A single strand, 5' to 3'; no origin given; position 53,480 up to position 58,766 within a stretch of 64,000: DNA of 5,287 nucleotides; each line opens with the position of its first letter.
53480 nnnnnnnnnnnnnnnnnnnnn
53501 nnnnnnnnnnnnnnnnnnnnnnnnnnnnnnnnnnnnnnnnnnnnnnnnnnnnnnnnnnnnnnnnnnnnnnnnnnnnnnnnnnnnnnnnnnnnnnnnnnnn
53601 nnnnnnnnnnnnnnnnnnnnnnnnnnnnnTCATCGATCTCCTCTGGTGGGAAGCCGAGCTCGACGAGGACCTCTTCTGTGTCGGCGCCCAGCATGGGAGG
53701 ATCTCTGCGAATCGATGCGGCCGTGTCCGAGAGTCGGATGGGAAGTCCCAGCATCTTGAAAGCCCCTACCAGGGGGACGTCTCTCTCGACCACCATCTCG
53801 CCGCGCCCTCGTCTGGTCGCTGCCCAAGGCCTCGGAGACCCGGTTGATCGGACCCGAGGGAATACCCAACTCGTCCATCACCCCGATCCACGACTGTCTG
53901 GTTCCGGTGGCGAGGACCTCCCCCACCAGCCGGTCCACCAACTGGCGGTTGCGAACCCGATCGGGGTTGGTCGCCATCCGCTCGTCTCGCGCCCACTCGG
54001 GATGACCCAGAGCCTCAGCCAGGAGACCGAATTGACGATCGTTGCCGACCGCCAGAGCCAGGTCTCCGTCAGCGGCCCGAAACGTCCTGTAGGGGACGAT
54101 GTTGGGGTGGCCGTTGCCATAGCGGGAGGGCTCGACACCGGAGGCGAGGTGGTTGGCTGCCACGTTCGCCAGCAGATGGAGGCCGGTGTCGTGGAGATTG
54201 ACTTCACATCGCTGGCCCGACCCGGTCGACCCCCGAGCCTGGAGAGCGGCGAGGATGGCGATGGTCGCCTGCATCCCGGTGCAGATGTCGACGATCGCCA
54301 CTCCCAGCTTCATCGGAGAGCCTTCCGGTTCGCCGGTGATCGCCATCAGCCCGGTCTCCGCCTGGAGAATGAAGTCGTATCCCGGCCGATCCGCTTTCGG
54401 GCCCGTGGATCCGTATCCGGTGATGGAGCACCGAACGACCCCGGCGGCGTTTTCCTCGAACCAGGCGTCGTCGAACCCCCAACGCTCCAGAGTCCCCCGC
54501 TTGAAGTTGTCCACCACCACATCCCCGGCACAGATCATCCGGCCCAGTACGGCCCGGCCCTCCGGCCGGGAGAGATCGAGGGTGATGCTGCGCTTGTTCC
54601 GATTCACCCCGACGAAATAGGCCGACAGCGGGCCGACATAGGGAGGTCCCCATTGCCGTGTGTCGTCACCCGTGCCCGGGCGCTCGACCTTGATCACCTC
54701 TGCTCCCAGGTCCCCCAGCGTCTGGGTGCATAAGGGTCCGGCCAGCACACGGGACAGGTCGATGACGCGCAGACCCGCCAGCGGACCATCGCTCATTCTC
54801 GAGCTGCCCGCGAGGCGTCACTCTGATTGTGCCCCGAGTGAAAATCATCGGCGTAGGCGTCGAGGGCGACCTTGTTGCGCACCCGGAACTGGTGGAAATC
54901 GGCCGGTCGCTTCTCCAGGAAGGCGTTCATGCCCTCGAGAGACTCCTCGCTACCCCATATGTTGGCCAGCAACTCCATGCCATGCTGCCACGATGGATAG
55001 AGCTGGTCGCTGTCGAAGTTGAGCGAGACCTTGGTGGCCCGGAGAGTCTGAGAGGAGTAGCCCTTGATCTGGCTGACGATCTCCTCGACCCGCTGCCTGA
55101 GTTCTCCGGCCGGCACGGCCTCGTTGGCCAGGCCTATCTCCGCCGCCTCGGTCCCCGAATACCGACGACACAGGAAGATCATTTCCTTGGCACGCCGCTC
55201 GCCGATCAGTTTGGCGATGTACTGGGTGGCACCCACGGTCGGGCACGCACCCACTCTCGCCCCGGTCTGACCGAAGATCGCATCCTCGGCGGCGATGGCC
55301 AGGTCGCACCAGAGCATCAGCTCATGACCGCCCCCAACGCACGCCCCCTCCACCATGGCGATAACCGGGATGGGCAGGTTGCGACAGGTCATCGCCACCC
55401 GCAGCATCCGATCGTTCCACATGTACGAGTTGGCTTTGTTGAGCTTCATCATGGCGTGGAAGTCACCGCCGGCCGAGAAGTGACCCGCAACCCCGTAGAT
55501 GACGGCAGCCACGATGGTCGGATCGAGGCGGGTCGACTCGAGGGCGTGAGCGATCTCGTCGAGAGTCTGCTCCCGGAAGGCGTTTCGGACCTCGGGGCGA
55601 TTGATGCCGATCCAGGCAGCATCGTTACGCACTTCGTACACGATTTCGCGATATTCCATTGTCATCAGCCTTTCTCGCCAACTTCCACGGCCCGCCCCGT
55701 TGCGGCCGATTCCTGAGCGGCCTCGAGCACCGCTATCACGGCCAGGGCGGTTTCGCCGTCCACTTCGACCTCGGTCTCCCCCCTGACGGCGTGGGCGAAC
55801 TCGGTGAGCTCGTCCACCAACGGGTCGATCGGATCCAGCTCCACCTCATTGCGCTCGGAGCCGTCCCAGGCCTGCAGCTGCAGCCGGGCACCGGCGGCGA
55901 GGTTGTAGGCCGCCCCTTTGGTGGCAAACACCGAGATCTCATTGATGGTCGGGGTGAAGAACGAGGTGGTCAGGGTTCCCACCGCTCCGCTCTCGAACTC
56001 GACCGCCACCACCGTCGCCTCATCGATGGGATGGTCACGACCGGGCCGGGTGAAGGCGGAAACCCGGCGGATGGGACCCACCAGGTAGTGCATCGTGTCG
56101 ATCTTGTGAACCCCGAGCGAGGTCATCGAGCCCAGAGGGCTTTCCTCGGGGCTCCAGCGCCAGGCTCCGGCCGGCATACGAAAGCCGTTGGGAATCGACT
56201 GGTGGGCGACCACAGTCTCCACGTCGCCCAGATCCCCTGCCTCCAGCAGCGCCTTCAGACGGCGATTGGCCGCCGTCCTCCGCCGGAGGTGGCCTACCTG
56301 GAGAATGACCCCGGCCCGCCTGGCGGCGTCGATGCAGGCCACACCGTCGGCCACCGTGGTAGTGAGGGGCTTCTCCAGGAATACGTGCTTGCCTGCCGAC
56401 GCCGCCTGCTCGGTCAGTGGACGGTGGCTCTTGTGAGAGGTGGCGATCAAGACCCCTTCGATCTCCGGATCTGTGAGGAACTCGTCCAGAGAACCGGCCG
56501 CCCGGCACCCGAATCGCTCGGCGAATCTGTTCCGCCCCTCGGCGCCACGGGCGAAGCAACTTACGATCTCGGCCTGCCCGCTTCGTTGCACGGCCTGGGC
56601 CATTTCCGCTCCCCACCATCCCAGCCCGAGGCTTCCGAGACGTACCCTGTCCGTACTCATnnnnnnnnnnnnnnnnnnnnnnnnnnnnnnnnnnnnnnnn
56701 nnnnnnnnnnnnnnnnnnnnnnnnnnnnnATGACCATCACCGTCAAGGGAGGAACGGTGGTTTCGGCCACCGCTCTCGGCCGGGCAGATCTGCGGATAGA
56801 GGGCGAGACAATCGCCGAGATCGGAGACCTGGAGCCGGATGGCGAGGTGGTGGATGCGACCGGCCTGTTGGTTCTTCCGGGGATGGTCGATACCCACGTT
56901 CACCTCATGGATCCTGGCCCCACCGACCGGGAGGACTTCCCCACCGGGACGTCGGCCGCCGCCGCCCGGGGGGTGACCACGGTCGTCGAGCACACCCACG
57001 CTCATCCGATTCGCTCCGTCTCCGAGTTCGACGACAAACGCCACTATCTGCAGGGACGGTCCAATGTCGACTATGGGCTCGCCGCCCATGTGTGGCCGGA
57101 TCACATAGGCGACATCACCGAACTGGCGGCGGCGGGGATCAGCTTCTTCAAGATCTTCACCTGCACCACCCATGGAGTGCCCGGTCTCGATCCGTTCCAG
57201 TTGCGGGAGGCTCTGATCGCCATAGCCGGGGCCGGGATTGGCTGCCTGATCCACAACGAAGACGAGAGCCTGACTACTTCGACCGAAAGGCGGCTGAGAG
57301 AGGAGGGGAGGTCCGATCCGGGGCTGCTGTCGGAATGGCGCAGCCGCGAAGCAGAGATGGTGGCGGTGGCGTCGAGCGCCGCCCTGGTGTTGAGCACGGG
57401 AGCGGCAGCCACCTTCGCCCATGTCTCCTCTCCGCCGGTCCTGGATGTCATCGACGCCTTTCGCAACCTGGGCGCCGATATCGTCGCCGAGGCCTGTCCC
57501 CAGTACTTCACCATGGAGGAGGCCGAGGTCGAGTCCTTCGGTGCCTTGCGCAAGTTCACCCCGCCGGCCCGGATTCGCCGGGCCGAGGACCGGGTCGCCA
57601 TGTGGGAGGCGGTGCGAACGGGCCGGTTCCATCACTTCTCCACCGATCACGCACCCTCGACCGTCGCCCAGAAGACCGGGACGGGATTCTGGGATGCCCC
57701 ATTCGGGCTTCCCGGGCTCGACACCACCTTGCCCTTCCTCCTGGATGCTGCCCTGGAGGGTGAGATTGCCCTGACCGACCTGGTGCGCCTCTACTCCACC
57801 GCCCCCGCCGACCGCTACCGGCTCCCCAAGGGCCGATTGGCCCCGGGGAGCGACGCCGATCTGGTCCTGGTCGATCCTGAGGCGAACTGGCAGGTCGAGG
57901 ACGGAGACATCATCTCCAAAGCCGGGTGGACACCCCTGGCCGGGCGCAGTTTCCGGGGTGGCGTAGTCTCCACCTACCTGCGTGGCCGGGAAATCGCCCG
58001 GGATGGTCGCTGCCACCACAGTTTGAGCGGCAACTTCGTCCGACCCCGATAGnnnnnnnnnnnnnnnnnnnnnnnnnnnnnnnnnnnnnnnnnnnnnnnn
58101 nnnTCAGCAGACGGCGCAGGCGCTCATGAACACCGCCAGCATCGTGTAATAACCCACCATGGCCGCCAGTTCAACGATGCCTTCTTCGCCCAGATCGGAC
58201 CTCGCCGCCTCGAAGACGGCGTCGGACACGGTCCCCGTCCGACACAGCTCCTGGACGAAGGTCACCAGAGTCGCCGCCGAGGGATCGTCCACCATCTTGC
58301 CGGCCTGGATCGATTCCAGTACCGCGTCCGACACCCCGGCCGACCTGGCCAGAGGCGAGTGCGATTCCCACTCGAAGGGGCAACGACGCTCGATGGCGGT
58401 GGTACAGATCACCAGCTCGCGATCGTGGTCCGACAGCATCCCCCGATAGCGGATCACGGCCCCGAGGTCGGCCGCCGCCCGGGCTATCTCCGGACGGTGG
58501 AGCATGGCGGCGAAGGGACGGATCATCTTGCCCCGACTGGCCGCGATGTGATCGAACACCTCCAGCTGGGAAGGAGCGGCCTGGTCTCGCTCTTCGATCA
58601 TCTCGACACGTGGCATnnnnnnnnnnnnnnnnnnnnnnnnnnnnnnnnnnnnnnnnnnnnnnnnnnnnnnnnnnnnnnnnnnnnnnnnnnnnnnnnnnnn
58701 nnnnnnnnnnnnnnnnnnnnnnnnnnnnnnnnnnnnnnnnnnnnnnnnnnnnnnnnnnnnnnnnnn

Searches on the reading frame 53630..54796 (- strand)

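Call 62: search_protein_families(library=pfam, proteins=[window:53630-54796:-], max_evalue=0.00001)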
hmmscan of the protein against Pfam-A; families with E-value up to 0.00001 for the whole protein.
window:53630-54796:- (388 aa): 1 family
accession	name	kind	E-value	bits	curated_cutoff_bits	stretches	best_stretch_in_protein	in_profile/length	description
PF02515.22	CoA_transf_3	-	4.2e-113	378.6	23.3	1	6-333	1-327/366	CoA-transferase family III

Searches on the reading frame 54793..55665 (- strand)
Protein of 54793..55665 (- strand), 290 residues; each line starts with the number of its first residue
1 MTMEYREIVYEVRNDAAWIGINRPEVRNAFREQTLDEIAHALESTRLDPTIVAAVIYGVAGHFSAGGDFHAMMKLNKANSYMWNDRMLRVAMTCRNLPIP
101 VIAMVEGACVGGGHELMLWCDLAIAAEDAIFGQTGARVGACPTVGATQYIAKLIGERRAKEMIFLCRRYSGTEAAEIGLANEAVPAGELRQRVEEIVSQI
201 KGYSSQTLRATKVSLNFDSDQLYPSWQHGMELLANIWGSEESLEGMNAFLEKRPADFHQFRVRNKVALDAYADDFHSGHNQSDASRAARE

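Call 62: search_protein_families(library=pfam, proteins=[window:54793-55665:-], max_evalue=0.00001)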
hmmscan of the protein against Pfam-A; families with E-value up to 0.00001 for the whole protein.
window:54793-55665:- (290 aa): 2 families
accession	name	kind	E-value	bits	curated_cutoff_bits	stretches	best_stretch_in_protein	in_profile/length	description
PF00378.25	ECH_1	-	1.1e-56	192.4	27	1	16-259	6-250/251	Enoyl-CoA hydratase/isomerase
PF16113.10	ECH_2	-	9.8e-24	84.9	27.2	1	18-250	3-238/335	Enoyl-CoA hydratase/isomerase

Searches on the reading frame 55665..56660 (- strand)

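Call 63: search_protein_families(library=pfam, proteins=[window:55665-56660:-], max_evalue=0.01)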
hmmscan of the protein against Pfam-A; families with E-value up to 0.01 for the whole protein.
window:55665-56660:- (331 aa): 5 families
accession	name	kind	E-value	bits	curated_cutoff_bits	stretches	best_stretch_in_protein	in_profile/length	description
PF01408.29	GFO_IDH_MocA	-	5.1e-25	88.9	24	1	8-124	3-120/120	Oxidoreductase family, NAD-binding Rossmann fold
PF22725.1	GFO_IDH_MocA_C3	-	2.3e-23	83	27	1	133-251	2-123/124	GFO/IDH/MocA C-terminal domain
PF02894.22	GFO_IDH_MocA_C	-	8.1e-21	75.3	22.9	1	136-327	1-218/218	Oxidoreductase family, C-terminal alpha/beta domain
PF03807.23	F420_oxidored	-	0.0056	17.7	21.6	0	8-91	2-86/94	NADP oxidoreductase coenzyme F420-dependent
PF03447.22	NAD_binding_3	-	0.0059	17.8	24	0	12-119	1-112/116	Homoserine dehydrogenase, NAD binding domain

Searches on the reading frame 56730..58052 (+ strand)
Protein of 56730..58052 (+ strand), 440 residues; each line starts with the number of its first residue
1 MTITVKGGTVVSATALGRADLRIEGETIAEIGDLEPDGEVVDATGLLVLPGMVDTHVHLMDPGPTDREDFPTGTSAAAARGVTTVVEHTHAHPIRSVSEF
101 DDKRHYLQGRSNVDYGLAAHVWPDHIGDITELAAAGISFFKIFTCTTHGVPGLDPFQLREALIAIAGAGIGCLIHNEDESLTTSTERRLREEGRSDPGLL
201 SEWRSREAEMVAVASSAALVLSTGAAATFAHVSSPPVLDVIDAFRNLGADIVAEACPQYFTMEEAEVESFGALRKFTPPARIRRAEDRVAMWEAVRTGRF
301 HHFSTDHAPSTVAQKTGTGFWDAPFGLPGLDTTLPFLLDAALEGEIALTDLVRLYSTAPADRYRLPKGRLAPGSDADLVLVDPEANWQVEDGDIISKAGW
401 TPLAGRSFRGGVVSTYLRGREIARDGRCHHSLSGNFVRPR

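Call 63: search_protein_families(library=pfam, proteins=[window:56730-58052:+], max_evalue=0.01)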
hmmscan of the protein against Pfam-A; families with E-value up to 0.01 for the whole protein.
window:56730-58052:+ (440 aa): 2 families
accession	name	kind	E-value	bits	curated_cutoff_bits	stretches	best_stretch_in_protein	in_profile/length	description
PF01979.26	Amidohydro_1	-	2.9e-16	60.1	25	2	283-420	227-343/345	Amidohydrolase family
PF07969.17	Amidohydro_3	-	7.8e-13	49.1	29.7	2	39-100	1-66/472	Amidohydrolase family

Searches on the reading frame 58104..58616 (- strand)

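Call 63: search_protein_families(library=pfam, proteins=[window:58104-58616:-], max_evalue=0.01)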
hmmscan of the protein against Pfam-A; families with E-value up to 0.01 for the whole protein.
window:58104-58616:- (170 aa): 1 family
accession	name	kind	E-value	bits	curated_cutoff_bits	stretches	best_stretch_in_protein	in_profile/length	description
PF02627.25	CMD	-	3.9e-08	33.6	23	1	42-101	1-60/84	Carboxymuconolactone decarboxylase family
